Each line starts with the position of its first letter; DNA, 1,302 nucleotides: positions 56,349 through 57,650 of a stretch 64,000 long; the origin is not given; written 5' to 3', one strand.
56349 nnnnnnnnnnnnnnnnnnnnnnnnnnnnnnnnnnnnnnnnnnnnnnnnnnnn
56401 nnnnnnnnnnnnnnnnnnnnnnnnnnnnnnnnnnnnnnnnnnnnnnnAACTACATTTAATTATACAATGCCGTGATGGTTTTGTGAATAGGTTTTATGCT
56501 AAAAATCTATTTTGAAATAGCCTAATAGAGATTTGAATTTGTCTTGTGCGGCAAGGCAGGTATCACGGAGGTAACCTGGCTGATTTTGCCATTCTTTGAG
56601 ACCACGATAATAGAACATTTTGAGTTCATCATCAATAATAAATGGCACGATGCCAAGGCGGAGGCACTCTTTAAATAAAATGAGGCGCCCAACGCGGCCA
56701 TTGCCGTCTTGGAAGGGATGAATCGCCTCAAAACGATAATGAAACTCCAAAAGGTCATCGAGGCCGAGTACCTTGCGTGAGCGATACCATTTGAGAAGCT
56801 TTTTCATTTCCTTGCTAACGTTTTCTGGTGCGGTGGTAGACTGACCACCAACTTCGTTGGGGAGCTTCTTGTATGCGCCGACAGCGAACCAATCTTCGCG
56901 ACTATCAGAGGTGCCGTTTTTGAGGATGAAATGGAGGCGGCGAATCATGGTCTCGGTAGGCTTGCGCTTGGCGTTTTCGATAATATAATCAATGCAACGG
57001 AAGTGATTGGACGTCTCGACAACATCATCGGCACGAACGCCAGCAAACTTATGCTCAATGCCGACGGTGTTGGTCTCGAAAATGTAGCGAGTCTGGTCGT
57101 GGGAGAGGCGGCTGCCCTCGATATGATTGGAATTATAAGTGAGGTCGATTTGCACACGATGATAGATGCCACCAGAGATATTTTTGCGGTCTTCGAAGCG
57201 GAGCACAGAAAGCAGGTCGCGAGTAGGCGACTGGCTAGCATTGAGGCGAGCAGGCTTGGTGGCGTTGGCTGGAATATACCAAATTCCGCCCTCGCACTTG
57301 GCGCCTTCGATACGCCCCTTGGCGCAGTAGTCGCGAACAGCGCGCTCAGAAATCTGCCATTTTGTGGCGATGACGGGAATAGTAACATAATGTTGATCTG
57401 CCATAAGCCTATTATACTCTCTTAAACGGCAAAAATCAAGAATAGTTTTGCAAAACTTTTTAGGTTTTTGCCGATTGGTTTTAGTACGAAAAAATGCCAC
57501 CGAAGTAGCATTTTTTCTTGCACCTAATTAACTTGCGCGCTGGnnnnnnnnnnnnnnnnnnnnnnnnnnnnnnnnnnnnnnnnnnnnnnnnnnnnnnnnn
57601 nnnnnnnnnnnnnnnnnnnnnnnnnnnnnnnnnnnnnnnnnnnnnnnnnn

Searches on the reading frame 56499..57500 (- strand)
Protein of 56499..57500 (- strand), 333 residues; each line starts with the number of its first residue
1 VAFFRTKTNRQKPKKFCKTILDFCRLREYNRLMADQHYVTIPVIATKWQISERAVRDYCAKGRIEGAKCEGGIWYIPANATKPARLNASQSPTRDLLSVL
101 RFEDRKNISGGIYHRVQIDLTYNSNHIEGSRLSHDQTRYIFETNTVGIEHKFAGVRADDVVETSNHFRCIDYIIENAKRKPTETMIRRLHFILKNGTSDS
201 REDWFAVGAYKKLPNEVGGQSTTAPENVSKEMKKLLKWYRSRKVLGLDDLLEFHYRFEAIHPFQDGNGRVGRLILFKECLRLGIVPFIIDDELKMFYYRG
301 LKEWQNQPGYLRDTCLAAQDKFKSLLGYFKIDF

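Call 64: search_protein_families(library=pfam, proteins=[window:56499-57500:-], max_evalue=0.01)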
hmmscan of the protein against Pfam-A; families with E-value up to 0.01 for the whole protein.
window:56499-57500:- (333 aa): 2 families
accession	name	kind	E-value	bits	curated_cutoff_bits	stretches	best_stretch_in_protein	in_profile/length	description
PF02661.23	Fic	-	2.7e-16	60.6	24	1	182-275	3-89/93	Fic/DOC family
PF12728.13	HTH_17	-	0.0011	19.6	27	1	38-78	1-40/51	Helix-turn-helix domain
